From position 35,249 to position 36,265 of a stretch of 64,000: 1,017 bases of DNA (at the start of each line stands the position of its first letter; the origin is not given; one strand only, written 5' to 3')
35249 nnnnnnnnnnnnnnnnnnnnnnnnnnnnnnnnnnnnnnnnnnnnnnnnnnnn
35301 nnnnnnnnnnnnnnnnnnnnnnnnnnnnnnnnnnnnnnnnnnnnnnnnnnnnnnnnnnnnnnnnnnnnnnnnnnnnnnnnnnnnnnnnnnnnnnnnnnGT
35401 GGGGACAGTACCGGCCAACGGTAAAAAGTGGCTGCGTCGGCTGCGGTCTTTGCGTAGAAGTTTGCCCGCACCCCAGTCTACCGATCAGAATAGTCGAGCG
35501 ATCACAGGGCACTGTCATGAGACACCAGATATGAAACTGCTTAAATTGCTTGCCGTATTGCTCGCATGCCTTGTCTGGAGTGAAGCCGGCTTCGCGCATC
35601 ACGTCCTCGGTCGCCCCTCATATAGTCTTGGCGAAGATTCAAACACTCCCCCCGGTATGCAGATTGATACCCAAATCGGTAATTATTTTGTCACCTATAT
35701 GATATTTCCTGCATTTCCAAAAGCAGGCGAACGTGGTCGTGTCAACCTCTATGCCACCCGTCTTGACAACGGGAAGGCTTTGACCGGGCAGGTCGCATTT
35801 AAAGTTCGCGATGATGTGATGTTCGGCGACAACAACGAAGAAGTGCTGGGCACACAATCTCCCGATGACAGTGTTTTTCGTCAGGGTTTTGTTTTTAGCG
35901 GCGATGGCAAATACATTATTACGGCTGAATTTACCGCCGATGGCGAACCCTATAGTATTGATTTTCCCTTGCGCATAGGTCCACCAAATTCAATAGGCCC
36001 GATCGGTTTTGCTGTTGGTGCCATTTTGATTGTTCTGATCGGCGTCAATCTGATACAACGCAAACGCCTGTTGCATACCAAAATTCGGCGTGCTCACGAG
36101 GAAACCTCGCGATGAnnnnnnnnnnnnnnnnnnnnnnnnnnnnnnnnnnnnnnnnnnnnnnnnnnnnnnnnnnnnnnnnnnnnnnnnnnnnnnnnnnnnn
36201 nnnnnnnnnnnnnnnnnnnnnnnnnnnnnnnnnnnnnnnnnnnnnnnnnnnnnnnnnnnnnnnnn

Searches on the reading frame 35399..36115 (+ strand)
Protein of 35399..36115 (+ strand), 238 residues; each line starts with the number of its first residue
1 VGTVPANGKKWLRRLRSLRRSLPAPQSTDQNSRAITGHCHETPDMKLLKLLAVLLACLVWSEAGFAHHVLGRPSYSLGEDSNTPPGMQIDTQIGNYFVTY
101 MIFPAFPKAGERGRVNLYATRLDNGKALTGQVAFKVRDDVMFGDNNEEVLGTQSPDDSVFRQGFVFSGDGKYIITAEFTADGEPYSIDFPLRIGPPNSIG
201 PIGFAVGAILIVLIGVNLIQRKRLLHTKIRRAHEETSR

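Call 4: search_protein_families(library=pfam, proteins=[window:35399-36115:+])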
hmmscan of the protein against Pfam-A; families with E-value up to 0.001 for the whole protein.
window:35399-36115:+ (238 aa): 0 families

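Call 5: search_protein_families(library=ncbifam, proteins=[window:35399-36115:+])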
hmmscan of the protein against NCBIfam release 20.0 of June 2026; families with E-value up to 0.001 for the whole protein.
window:35399-36115:+ (238 aa): 0 families

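Call 29: search_protein_families(library=pfam, proteins=[window:35531-36115:+], max_evalue=1)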
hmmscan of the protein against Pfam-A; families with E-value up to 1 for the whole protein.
window:35531-36115:+ (194 aa): 0 families

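Call 35: search_solved_structures(query=window:35531-36112:+, max_evalue=10)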
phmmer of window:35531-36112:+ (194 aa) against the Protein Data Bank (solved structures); distinct sequences matched with E-value up to 10: 12.
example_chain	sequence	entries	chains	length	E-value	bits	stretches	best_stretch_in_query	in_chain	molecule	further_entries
1e5t_A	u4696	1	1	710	0.55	13.1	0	91-131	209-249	PROLYL ENDOPEPTIDASE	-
3ddu_A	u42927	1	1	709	0.55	13.1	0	91-131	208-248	Prolyl endopeptidase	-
9q5g_A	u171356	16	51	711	0.56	13.1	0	91-131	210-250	Prolyl endopeptidase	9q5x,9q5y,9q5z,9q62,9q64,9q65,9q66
1e8m_A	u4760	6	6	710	0.57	13.1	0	91-131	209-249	PROLYL ENDOPEPTIDASE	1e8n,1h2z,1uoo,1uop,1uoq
1h2x_A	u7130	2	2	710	0.57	13.1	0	91-131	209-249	PROLYL ENDOPEPTIDASE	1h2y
1h2w_A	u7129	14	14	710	0.57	13.1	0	91-131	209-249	PROLYL ENDOPEPTIDASE | PROTEIN (PROLYL OLIGOPEPTIDASE)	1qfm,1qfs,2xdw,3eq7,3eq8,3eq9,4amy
1o6f_A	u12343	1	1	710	0.57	13.1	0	91-131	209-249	Prolyl endopeptidase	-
1vz3_A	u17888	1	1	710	0.57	13.1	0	91-131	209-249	PROLYL ENDOPEPTIDASE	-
1o6g_A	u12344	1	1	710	0.57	13.1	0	91-131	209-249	Prolyl endopeptidase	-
4ax4_A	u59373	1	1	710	0.57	13.1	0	91-131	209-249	PROLYL OLIGOPEPTIDASE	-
1vz2_A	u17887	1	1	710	0.65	12.9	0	91-131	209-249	PROLYL ENDOPEPTIDASE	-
1gr0_A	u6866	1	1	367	0.94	12.4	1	87-144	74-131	INOSITOL-3-PHOSPHATE SYNTHASE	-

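Call 62: find_homologous_proteins(query=window:35531-36112:+, max_evalue=0.001)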
Query window:35531-36112:+ (194 aa): 1275 proteins with E <= 0.001 among 1502 candidates; the best 120 are listed.
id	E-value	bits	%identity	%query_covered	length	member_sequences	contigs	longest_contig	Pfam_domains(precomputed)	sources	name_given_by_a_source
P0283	1.7e-125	434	100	100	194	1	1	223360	-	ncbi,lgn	-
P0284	1.6e-104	366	84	100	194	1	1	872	-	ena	-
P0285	1.1e-91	324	74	98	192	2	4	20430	-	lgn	-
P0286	1.4e-91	323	75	96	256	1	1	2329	-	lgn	-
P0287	2.7e-91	323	75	98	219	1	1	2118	-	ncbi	-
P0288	5.0e-90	318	72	98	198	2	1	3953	-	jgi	-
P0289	2.2e-89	316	74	94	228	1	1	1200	-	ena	-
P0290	2.7e-89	316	75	95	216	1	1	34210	-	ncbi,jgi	-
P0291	3.8e-89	315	73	95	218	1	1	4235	-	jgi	-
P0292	1.9e-88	313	72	97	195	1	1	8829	-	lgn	-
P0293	5.6e-88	312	73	98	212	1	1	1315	-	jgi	-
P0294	1.2e-87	311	74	94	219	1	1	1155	-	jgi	-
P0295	2.4e-87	310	76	89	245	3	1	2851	-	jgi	jgi:hypothetical protein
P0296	1.5e-86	307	72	95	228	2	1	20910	-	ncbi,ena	-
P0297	2.6e-86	306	71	98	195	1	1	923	-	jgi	jgi:hypothetical protein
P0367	2.5e-74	267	61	98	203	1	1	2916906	-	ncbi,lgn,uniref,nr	ncbi:hypothetical protein DFR30_2027 [Thiogranum longum]|uniref:Secreted protein with PEP-CTERM sort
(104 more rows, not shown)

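Call 63: find_encoding_contigs(protein=P0283, flank=3000, max_places=3)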
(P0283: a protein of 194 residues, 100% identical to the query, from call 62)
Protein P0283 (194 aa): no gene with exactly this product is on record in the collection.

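Call 64: find_encoding_contigs(protein=P0367, flank=10000, max_places=1)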
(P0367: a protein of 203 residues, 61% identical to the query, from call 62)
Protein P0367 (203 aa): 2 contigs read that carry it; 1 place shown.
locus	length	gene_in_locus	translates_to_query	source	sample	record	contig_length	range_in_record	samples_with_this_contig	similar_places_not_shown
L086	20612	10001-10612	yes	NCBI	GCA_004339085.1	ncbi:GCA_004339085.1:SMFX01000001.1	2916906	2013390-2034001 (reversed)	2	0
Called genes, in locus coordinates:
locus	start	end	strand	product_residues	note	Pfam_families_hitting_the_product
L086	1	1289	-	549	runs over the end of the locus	PF00072:Response_reg, PF20274:cREC_REC (weak), PF12895:ANAPC3 (faint), PF13428:TPR_14 (faint), PF14559:TPR_19 (faint)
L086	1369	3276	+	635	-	PF00005:ABC_tran, PF02463:SMC_N (faint), PF03193:RsgA_GTPase (faint), PF13555:AAA_29 (faint), PF01926:MMR_HSR1 (faint), PF12848:ABC_tran_Xtn, PF00005:ABC_tran, PF16326:ABC_tran_CTD (weak), +1 more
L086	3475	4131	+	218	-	PF03264:Cytochrom_NNT, PF14522:Cytochrome_C7 (faint), PF02085:Cytochrom_CIII (faint), PF14537:Cytochrom_c3_2 (faint)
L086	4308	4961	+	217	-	PF00034:Cytochrom_C, PF13442:Cytochrome_CBB3, PF00034:Cytochrom_C (weak)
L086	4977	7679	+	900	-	PF04879:Molybdop_Fe4S4, PF00384:Molybdopterin, PF01568:Molydop_binding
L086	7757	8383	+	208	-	PF13183:Fer4_8 (faint), PF13534:Fer4_17 (faint), PF13237:Fer4_10 (faint), PF00037:Fer4 (faint), PF12797:Fer4_2 (faint), PF12800:Fer4_4 (faint), PF12838:Fer4_7, PF13187:Fer4_9 (weak), +4 more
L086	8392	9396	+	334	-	PF12801:Fer4_5, PF12838:Fer4_7 (faint)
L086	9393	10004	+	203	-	PF13534:Fer4_17 (faint), PF25160:LdpA_Fe-S-bd (faint), PF12838:Fer4_7, PF13187:Fer4_9 (weak), PF12838:Fer4_7 (weak), PF13237:Fer4_10 (weak), PF14697:Fer4_21, PF12838:Fer4_7 (weak), +7 more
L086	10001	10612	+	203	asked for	-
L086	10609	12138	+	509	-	PF12801:Fer4_5 (faint)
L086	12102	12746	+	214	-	PF13187:Fer4_9 (faint), PF00037:Fer4 (faint), PF12797:Fer4_2 (faint), PF12837:Fer4_6 (faint), PF13237:Fer4_10 (faint), PF12838:Fer4_7 (weak)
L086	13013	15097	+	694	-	PF00009:GTP_EFTU, PF03144:GTP_EFTU_D2, PF22042:EF-G_D2, PF14492:EFG_III, PF03764:EFG_IV, PF00679:EFG_C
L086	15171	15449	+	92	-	PF01910:Thiamine_BP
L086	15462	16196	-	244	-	PF20567:DUF6776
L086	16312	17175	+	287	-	PF21302:Zn_ribbon_RlmA, PF13679:Methyltransf_32 (weak), PF13847:Methyltransf_31 (weak), PF08241:Methyltransf_11 (weak), PF08242:Methyltransf_12 (weak), PF13649:Methyltransf_25 (weak)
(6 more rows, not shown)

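Call 74: predict_structure(alignment_id=A1)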
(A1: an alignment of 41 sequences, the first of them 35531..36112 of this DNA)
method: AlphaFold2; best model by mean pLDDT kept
length: 194 residues; sequences in the alignment: 41
mean_pLDDT: 85.0   pTM: 0.64
mean pLDDT of the five models: 85.0, 84.3, 83.5, 82.8, 81.8
residues with pLDDT >= 90: 101; 70-90: 59; 50-70: 32; < 50: 2
segments of 3 or more residues with pLDDT < 50: none
pLDDT, mean of each block of 10 residues (from residue 1): 94 78 56 52 82 90 89 94 94 79 89 92 90 91 88 75 96 96 90 76
secondary structure, 60 per line:
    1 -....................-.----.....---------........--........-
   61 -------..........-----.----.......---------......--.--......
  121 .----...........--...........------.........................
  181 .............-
elements in order: H2-21 E28-32 E42-49 E52-59 E68-77 E88-94 E104-109 E115-121 E126-136 E139-149 H156-193

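Call 76: fold_search(model_id=the predicted structure, library=pdb)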
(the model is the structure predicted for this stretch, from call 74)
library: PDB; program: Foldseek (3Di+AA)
matches with E <= 10: 1471; with E <= 0.001: 0
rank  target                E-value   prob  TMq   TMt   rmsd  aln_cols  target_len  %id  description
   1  5i0y_B                1.3e-03  1.00  0.35  0.41   8.1       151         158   10  COPPER-BOUND E46Q VARIANT OF UROPATHOGENIC ESCHERICHIA COLI STRAIN F11 FETP (released 2017-02-08)
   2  9jz1_B                1.4e-03  1.00  0.33  0.27   4.0        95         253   19  Crystal structure of Nir2 C-terminal domain in complex with phosphate (released 2025-10-15)
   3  9jzp_A                2.2e-03  1.00  0.33  0.26   4.7       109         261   17  Crystal structure of Nir2 C-terminal domain (released 2025-10-15)
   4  6cpd_A                2.3e-03  1.00  0.40  0.57   4.3       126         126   14  Crystal structure of PmoD soluble domain from Methylocystis sp. ATCC 49242 (Rockwell) (released 2018-10-31)
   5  9jz1_A                2.3e-03  1.00  0.33  0.27   4.7       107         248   17  Crystal structure of Nir2 C-terminal domain in complex with phosphate (released 2025-10-15)
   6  6lyy_B                2.3e-03  0.99  0.29  0.27  19.6       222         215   11  Cryo-EM structure of the human MCT1/Basigin-2 complex in the presence of anti-cancer drug candidate AZD3965 in the out (released 2020-12-23)
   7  5i0y_A                2.6e-03  1.00  0.37  0.45   6.4       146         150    7  COPPER-BOUND E46Q VARIANT OF UROPATHOGENIC ESCHERICHIA COLI STRAIN F11 FETP (released 2017-02-08)
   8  3nrp_B                2.7e-03  1.00  0.37  0.45   6.0       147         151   10  Crystal structure of 'as isolated' uropathogenic E. coli strain F11 FetP recombinantly expressed in the periplasm of E (released 2011-05-18)
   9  3nrq_A                2.9e-03  1.00  0.35  0.44   6.8       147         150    9  Crystal structure of copper-reconstituted FetP from uropathogenic Escherichia coli strain F11 (released 2011-05-18)
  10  9jz1_C                3.6e-03  1.00  0.33  0.27   4.7       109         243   17  Crystal structure of Nir2 C-terminal domain in complex with phosphate (released 2025-10-15)
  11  3mnm_C                4.0e-03  0.99  0.29  0.42   7.8       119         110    8  Crystal structure of GAE domain of GGA2p from Saccharomyces cerevisiae (released 2010-09-08)
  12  9jzp_B                4.2e-03  1.00  0.33  0.27   4.7       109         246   17  Crystal structure of Nir2 C-terminal domain (released 2025-10-15)
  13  9jtz_A                4.2e-03  1.00  0.33  0.26   4.7       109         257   17  Crystal structure of Nir2 C-terminal domain in complex with phosphatidic acid (released 2025-10-15)
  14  2a74_B                4.2e-03  0.99  0.31  0.32  11.2       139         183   14  Human Complement Component C3c (released 2005-09-27)
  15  2p9r_B                4.4e-03  1.00  0.36  0.62   3.5       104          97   12  Human alpha2-macroglogulin is composed of multiple domains, as predicted by homology with complement component C3 (released 2007-08-21)
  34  7r4v_B                1.2e-02  1.00  0.35  0.42   7.7       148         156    8  Strep-tag FtrA-P19 from Rubrivivax gelatinosus in complex with an endogenous CU1 (released 2022-05-18)
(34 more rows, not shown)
